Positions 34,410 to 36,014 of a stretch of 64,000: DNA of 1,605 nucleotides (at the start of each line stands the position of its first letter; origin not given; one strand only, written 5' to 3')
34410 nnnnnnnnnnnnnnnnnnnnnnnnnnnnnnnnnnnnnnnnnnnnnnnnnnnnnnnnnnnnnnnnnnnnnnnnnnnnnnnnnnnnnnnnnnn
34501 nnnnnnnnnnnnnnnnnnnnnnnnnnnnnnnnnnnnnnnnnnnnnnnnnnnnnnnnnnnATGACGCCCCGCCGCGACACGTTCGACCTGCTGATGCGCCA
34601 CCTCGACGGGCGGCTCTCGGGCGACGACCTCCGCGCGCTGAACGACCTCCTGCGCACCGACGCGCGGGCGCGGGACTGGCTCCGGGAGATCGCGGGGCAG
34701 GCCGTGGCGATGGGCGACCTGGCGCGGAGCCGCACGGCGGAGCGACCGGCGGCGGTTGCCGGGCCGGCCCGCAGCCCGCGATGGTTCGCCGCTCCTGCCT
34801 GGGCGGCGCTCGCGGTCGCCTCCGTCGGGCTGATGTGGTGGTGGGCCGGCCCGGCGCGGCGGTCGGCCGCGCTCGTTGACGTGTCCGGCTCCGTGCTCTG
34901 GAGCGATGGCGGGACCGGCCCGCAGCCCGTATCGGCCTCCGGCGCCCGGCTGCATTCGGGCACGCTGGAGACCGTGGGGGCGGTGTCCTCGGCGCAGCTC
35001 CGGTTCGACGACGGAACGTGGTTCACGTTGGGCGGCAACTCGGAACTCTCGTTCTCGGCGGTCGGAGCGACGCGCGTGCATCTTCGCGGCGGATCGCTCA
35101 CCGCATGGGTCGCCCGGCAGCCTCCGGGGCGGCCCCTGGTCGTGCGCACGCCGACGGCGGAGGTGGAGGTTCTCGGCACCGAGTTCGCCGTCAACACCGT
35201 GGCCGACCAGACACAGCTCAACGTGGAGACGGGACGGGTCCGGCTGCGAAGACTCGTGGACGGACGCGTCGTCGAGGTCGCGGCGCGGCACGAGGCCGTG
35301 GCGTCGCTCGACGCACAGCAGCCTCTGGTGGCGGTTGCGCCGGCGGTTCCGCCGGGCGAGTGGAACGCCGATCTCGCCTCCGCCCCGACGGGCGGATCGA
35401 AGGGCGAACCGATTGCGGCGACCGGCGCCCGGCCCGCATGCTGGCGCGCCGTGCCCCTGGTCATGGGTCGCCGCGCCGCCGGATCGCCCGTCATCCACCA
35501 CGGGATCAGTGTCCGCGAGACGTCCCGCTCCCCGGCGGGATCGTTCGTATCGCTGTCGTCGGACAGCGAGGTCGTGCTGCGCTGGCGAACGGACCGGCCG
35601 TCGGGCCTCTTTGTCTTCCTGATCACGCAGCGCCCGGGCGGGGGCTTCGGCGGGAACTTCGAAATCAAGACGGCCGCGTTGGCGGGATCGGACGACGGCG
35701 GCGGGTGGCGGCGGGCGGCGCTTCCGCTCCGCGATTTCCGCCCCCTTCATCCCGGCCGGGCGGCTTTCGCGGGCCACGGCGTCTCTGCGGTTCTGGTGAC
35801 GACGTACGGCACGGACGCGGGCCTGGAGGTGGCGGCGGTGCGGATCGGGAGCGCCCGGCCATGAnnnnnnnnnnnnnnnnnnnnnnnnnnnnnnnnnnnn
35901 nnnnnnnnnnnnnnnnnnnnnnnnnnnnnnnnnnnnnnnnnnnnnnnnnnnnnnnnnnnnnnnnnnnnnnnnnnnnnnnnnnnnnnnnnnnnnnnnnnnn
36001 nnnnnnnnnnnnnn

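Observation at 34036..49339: A ~15-kb translationally coupled operon: ECF sigma, FecR anti-sigma, PSCyt-domain beta-propeller protein, then six secreted glycan-degrading enzymes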

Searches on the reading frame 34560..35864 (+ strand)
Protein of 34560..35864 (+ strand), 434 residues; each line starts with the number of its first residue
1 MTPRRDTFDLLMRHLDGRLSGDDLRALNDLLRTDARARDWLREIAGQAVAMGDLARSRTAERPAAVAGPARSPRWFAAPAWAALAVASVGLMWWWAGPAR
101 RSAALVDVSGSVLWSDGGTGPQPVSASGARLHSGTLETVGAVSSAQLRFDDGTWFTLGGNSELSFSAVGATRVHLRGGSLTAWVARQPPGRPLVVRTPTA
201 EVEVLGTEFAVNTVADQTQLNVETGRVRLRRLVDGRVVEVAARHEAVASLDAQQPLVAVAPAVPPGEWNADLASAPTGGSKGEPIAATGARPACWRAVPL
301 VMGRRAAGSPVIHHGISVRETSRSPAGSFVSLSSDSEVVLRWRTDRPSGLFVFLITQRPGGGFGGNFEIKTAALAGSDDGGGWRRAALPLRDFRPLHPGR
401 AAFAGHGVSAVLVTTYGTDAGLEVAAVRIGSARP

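Call 4: search_protein_families(library=pfam, proteins=[window:34560-35864:+], max_evalue=0.01)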
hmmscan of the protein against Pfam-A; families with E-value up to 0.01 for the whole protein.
window:34560-35864:+ (434 aa): 1 family
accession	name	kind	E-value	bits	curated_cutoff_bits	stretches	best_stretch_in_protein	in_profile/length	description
PF04773.18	FecR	-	3.2e-16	60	24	1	139-228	5-97/97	FecR protein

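Call 7: search_protein_families(library=ncbifam, proteins=[window:34560-35864:+], max_evalue=0.01)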
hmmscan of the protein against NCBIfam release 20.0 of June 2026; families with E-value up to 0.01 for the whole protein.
window:34560-35864:+ (434 aa): 2 families
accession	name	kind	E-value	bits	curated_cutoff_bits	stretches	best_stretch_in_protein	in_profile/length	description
NF007296.1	PRK09774.1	equivalog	1.7e-09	37.3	385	1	131-230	103-201/313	ferric citrate uptake sigma factor regulator FecR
NF047849.1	Lsa33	exception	0.00016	21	420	1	105-249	32-184/310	surface adhesin Lsa33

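Call 49: find_homologous_proteins(query=window:34560-35864:+, max_evalue=0.00001)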
Query window:34560-35864:+ (434 aa): 71 proteins with E <= 0.00001 among 8000 candidates.
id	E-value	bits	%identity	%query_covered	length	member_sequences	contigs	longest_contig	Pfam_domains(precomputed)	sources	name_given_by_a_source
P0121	3.0e-279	944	100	100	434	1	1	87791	PF04773.19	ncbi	-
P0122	7.3e-169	580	67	99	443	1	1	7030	PF04773.19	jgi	-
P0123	1.4e-150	520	62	100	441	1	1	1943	PF04773.19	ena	-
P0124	3.7e-147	509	57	99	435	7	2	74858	PF04773.19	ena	-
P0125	3.8e-142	492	57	100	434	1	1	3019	PF04773.19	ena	-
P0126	1.4e-141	491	58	98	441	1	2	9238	PF04773.19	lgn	-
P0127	4.6e-139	482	56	99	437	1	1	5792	PF04773.19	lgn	-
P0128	1.8e-138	480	55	99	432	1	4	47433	PF04773.19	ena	-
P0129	2.0e-128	447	55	91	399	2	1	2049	PF04773.19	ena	-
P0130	6.1e-124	432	50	97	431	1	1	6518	PF04773.19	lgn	-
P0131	9.1e-114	399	57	80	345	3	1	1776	PF04773.19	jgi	jgi:hypothetical protein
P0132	2.4e-87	312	46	97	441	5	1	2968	PF04773.19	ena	-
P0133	3.7e-80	288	41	97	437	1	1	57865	PF04773.19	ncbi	-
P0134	4.6e-80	288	42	97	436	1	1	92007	PF04773.19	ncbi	-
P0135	6.1e-80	287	43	100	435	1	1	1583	PF04773.19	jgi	jgi:ferric-dicitrate binding protein FerR (iron transport regulator)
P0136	1.5e-78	283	41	97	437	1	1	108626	PF04773.19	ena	-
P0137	5.0e-78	281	41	97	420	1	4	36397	PF04773.19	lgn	-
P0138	3.6e-77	278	40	96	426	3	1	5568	PF04773.19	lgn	-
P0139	9.4e-77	277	42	97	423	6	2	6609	PF04773.19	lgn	-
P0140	1.7e-76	276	43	100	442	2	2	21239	PF04773.19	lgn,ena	-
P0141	3.7e-76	275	41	96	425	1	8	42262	PF04773.19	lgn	-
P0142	3.6e-75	272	43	98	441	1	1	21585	PF04773.19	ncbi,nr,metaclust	ncbi:hypothetical protein AYO44_11340 [Planctomycetaceae bacterium SCGC AG-212-F19]|nr:hypothetical 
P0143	1.1e-74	270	40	98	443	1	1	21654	PF04773.19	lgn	-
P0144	1.7e-74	269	40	97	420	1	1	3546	PF04773.19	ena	-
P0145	3.4e-74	268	40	95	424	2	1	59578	PF04773.19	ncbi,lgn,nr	ncbi:FecR family protein [Phragmitibacter flavus]|nr:FecR family protein [Phragmitibacter flavus]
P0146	6.5e-73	264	40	98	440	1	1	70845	PF04773.19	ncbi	-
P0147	2.2e-72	263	41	98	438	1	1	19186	PF04773.19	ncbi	-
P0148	6.2e-72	261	43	98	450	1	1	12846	PF04773.19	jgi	jgi:ferric-dicitrate binding protein FerR (iron transport regulator)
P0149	1.5e-71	260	41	96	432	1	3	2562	PF04773.19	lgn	-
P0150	2.8e-70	256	41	96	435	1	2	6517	PF04773.19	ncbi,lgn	-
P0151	3.8e-70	255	41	98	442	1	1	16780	PF04773.19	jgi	jgi:ferric-dicitrate binding protein FerR (iron transport regulator)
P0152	4.9e-70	255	40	98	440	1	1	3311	PF04773.19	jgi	jgi:ferric-dicitrate binding protein FerR (iron transport regulator)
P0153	1.2e-69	254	38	97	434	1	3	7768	PF04773.19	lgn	-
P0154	1.7e-69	253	40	99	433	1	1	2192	PF04773.19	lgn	-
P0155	2.7e-69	252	38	96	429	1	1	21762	PF04773.19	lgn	-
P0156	9.3e-69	251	39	94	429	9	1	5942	PF04773.19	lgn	-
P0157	3.2e-68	249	40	98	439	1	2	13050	PF04773.19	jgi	-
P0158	5.8e-68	248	37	97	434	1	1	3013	PF04773.19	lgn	-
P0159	5.9e-68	248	37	96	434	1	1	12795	PF04773.19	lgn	-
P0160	8.6e-68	247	40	98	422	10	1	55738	PF04773.19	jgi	jgi:ferric-dicitrate binding protein FerR (iron transport regulator)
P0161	1.3e-66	244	41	97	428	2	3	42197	PF04773.19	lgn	-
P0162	2.7e-66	242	39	96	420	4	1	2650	PF04773.19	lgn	-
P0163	7.6e-66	241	39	98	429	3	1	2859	PF04773.19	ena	-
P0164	1.8e-65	240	36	97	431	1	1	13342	PF04773.19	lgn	-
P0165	7.4e-65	238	45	77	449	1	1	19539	PF04773.19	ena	-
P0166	3.7e-64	235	38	97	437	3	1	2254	PF04773.19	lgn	-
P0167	7.9e-64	234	40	98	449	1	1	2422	PF04773.19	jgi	jgi:ferric-dicitrate binding protein FerR (iron transport regulator)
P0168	1.9e-63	233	40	97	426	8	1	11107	PF04773.19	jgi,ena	-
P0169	2.2e-63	233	40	98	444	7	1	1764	PF04773.19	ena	-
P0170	2.5e-63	233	39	97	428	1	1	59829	PF04773.19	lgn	-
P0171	3.0e-63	232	40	97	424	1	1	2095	PF04773.19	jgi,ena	jgi:ferric-dicitrate binding protein FerR (iron transport regulator)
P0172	4.1e-63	232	39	96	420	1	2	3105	PF04773.19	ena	-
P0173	7.2e-63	231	42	75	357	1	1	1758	PF04773.19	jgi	jgi:hypothetical protein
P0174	7.8e-63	231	42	78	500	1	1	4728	PF04773.19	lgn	-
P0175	9.2e-63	231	37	98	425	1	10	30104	PF04773.19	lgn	-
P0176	1.1e-62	231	36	96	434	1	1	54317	PF04773.19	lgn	-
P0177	2.3e-62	230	38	96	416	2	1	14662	PF04773.19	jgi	jgi:ferric-dicitrate binding protein FerR (iron transport regulator)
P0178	2.0e-60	223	42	76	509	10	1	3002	PF04773.19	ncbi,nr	ncbi:MAG: FecR domain-containing protein [Planctomycetales bacterium]|nr:FecR domain-containing prot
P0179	1.6e-59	220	36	98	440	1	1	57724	PF04773.19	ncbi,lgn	-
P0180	7.2e-59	218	38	96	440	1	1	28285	PF04773.19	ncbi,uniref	ncbi:MAG: FecR family protein [Prosthecobacter sp.]|uniref:FecR family protein n=1 Tax=Prosthecobact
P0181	8.3e-59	218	43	71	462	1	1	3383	PF04773.19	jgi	jgi:ferric-dicitrate binding protein FerR (iron transport regulator)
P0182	1.8e-58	217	41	75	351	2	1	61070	PF04773.19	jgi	jgi:hypothetical protein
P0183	5.7e-56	208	36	97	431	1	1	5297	PF04773.19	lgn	-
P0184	3.8e-54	202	35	99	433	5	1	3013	PF04773.19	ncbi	-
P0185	6.1e-53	198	37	98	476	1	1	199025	PF04773.19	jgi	jgi:ferric-dicitrate binding protein FerR (iron transport regulator)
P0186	3.0e-52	196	39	76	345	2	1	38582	PF04773.19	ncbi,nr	ncbi:MAG: FecR domain-containing protein [Verrucomicrobiae bacterium]|nr:FecR domain-containing prot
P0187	8.5e-52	195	35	99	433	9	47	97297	PF04773.19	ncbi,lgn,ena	-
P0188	1.4e-47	181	37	96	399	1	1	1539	PF04773.19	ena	-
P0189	7.3e-42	162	37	77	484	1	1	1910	PF04773.19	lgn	-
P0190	5.4e-34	136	34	74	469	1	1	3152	PF04773.19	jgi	jgi:hypothetical protein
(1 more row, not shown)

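Call 50: find_encoding_contigs(protein=P0124, flank=8000, max_places=1)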
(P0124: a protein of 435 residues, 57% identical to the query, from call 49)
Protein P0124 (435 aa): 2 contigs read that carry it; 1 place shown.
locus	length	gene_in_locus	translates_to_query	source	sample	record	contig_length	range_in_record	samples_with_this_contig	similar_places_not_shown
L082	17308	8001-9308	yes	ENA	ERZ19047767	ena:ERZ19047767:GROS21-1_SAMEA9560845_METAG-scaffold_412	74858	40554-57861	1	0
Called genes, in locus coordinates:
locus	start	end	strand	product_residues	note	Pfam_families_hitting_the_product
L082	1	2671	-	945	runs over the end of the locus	-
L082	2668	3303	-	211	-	-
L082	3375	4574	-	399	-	-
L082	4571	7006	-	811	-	PF00890:FAD_binding_2 (faint), PF01266:DAO (weak), PF12831:FAD_oxidored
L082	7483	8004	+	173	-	PF04542:Sigma70_r2, PF08281:Sigma70_r4_2, PF04545:Sigma70_r4 (weak)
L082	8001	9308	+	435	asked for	PF04773:FecR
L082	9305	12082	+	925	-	PF18582:HZS_alpha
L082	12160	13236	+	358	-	PF13378:MR_MLE_C (weak)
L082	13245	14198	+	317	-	-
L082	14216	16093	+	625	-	PF02156:Glyco_hydro_26, PF17957:Big_7, PF00754:F5_F8_type_C, PF22633:F5_F8_type_C_2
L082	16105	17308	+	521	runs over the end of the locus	-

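Call 51: find_encoding_contigs(protein=P0134, flank=8000, max_places=1)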
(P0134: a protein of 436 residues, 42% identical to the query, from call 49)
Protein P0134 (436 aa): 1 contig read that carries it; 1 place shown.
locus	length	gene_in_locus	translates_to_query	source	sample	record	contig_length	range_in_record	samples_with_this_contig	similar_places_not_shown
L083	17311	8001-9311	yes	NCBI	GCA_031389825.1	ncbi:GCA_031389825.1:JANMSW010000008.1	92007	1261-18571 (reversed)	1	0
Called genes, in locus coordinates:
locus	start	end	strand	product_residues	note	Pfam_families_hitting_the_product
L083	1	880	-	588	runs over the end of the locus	PF14849:YidC_periplas, PF02096:60KD_IMP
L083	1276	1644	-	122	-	PF00825:Ribonuclease_P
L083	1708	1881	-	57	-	PF00468:Ribosomal_L34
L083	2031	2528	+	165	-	PF13527:Acetyltransf_9 (weak), PF00583:Acetyltransf_1, PF13673:Acetyltransf_10 (weak), PF13508:Acetyltransf_7, PF14542:Acetyltransf_CG (weak)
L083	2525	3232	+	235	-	PF00731:AIRC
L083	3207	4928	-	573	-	PF13646:HEAT_2 (weak), PF00034:Cytochrom_C (faint), PF13442:Cytochrome_CBB3 (faint), PF06439:3keto-disac_hyd (weak)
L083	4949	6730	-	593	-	PF23500:DUF7133, PF13646:HEAT_2 (faint)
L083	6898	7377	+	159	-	-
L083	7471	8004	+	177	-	PF04542:Sigma70_r2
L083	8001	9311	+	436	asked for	PF04773:FecR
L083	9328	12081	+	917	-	PF07635:PSCyt1, PF07626:PSD3, PF07637:PSD5, PF07631:PSD4, PF07627:PSCyt3, PF07624:PSD2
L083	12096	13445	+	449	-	PF07586:HXXSHH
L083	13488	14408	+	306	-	-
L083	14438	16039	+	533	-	PF13473:Cupredoxin_1 (faint), PF00127:Copper-bind, PF07691:PA14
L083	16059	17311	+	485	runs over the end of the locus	PF23500:DUF7133 (weak)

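Call 52: find_encoding_contigs(protein=P0145, flank=8000, max_places=1)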
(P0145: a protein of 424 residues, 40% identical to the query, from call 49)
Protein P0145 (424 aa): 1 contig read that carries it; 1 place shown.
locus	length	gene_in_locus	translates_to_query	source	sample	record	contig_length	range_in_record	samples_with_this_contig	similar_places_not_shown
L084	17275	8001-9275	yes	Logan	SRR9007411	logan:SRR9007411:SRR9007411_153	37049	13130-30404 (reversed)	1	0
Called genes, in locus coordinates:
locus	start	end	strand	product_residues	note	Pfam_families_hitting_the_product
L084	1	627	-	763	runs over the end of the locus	PF00069:Pkinase, PF03109:ABC1 (faint), PF07714:PK_Tyr_Ser-Thr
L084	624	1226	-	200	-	PF04542:Sigma70_r2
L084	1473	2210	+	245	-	PF00462:Glutaredoxin (weak), PF07291:MauE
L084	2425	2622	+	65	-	-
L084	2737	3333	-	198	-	-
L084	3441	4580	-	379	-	PF01513:NAD_kinase (weak), PF00781:DAGK_cat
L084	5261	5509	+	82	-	-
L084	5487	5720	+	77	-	-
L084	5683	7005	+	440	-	PF13091:PLDc_2, PF00614:PLDc (faint), PF13091:PLDc_2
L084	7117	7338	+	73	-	-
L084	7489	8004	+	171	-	PF07638:Sigma70_ECF (weak), PF04542:Sigma70_r2 (weak), PF08281:Sigma70_r4_2, PF04545:Sigma70_r4 (weak)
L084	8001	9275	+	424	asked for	PF04773:FecR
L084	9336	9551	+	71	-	-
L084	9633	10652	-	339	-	PF08240:ADH_N, PF00107:ADH_zinc_N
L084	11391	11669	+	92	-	-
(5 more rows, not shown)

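Call 53: find_encoding_contigs(protein=P0136, flank=6000, max_places=1)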
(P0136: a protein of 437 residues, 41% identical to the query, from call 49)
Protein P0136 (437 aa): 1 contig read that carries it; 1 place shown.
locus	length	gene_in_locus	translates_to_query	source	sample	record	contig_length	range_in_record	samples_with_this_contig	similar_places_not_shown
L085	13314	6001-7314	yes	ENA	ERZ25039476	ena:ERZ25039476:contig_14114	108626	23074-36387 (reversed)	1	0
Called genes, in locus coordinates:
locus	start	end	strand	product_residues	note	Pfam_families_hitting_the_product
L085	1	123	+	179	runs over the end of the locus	-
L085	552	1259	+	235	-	PF07583:PSCyt2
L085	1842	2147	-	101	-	-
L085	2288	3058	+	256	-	PF07394:DUF1501 (weak)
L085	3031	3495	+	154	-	PF07394:DUF1501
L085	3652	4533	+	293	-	PF24796:WDR55 (weak), PF24807:WD40_CDC20-Fz (faint), PF25172:Beta-prop_WDR3_2nd (faint), PF23381:Beta-prop_IFT122_1st, PF25173:Beta-prop_WDR3_1st (weak), PF25174:Beta-prop_THOC3, PF25175:Beta-prop_WDR5, PF23414:Beta-prop_EML_2 (weak), +3 more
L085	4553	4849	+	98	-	-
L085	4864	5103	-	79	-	-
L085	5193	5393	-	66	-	-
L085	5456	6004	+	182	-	PF04542:Sigma70_r2 (weak), PF08281:Sigma70_r4_2 (weak)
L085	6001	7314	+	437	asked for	PF04773:FecR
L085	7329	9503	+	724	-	PF07635:PSCyt1, PF07626:PSD3, PF07637:PSD5, PF07631:PSD4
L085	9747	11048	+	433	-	PF07586:HXXSHH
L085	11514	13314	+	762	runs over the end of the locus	PF01156:IU_nuc_hydro, PF07081:DUF1349 (faint)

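Call 54: find_encoding_contigs(protein=P0187, flank=6000, max_places=2)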
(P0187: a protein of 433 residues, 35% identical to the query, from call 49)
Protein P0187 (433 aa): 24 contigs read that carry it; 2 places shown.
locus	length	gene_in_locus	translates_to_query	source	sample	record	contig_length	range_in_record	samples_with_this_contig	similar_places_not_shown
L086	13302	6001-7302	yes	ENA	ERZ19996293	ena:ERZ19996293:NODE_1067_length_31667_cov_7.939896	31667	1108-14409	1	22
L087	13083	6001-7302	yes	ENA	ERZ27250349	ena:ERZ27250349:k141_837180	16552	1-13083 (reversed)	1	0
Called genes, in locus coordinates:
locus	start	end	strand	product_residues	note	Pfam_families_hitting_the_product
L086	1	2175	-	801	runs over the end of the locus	-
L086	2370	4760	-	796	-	PF02927:CelD_N (weak), PF00759:Glyco_hydro_9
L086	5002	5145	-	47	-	-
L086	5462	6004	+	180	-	PF08281:Sigma70_r4_2, PF04545:Sigma70_r4 (weak)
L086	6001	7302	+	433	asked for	PF04773:FecR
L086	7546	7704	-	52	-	-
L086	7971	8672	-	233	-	PF00657:Lipase_GDSL (weak), PF13472:Lipase_GDSL_2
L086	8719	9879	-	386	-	-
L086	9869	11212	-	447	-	PF13646:HEAT_2 (faint)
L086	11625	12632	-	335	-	PF13170:DUF4003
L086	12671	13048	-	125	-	PF02537:CRCB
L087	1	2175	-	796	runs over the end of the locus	PF22422:MGH1-like_GH, PF03200:Glyco_hydro_63 (faint), PF01204:Trehalase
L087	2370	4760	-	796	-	PF02927:CelD_N (weak), PF00759:Glyco_hydro_9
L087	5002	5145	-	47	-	-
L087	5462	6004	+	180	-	PF08281:Sigma70_r4_2, PF04545:Sigma70_r4 (weak)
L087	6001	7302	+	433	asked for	PF04773:FecR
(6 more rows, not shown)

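Call 55: find_encoding_contigs(protein=P0160, flank=6000, max_places=1)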
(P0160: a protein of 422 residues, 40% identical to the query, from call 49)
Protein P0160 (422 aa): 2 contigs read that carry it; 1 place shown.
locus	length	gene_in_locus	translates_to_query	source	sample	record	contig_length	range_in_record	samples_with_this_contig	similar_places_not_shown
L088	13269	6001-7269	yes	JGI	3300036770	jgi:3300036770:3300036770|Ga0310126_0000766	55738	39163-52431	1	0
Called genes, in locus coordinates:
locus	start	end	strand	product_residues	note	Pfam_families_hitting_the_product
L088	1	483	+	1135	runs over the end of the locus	PF23500:DUF7133, PF00034:Cytochrom_C (weak)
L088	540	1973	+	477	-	PF20254:DMFA2_C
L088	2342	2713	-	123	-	PF00072:Response_reg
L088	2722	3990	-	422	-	PF08448:PAS_4 (weak), PF00512:HisKA, PF02518:HATPase_c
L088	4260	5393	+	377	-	PF15902:Sortilin-Vps10 (faint), PF02012:BNR (faint), PF25852:DUF6242_C (weak)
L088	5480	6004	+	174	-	PF04542:Sigma70_r2 (weak), PF08281:Sigma70_r4_2, PF04545:Sigma70_r4 (weak)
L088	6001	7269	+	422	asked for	PF04773:FecR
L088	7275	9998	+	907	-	PF07635:PSCyt1 (weak), PF07626:PSD3 (weak), PF07637:PSD5, PF07631:PSD4, PF07627:PSCyt3, PF07624:PSD2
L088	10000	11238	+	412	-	PF07586:HXXSHH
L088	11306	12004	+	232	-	PF01797:Y1_Tnp (weak)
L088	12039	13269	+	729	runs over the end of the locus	PF13442:Cytochrome_CBB3 (faint), PF07626:PSD3, PF07637:PSD5, PF07631:PSD4, PF07627:PSCyt3, PF07624:PSD2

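Call 65: find_related_loci(query=A5, collection=metagenome_contigs, flank=6000)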
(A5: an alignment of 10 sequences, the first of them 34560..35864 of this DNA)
Query A5 (434 aa) in metagenome_contigs; peptide patterns used: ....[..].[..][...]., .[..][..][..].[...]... (x = any residue, [..] = any of these).
468 stretches matched a pattern; 22 encode a relative of the query (tblastn E <= 1e-3); 22 distinct loci.
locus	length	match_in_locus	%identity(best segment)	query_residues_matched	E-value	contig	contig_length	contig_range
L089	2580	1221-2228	51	94-429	2e-105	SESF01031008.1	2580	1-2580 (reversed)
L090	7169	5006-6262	39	10-431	2e-75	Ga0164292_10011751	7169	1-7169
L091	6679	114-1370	38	10-431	5e-74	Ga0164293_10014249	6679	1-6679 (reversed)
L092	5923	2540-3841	38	3-431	1e-71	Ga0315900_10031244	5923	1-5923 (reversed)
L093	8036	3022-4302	38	6-429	7e-71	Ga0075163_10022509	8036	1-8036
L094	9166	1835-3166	38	10-429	2e-70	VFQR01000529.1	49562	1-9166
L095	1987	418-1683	37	10-429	3e-68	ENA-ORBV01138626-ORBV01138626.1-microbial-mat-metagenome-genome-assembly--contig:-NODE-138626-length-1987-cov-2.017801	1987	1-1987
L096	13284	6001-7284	37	10-431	3e-65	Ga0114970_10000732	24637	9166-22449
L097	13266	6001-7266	37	10-429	2e-64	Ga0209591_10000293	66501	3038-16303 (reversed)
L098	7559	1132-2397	37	10-429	2e-64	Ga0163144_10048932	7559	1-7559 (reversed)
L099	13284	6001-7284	36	10-431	3e-64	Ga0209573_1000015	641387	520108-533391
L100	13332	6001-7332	36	10-425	6e-63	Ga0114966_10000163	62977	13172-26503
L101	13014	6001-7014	45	96-433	2e-76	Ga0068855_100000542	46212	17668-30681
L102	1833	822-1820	41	6-327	2e-53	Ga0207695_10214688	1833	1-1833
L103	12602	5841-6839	38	98-429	4e-51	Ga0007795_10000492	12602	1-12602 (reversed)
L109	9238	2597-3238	44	41-251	6e-37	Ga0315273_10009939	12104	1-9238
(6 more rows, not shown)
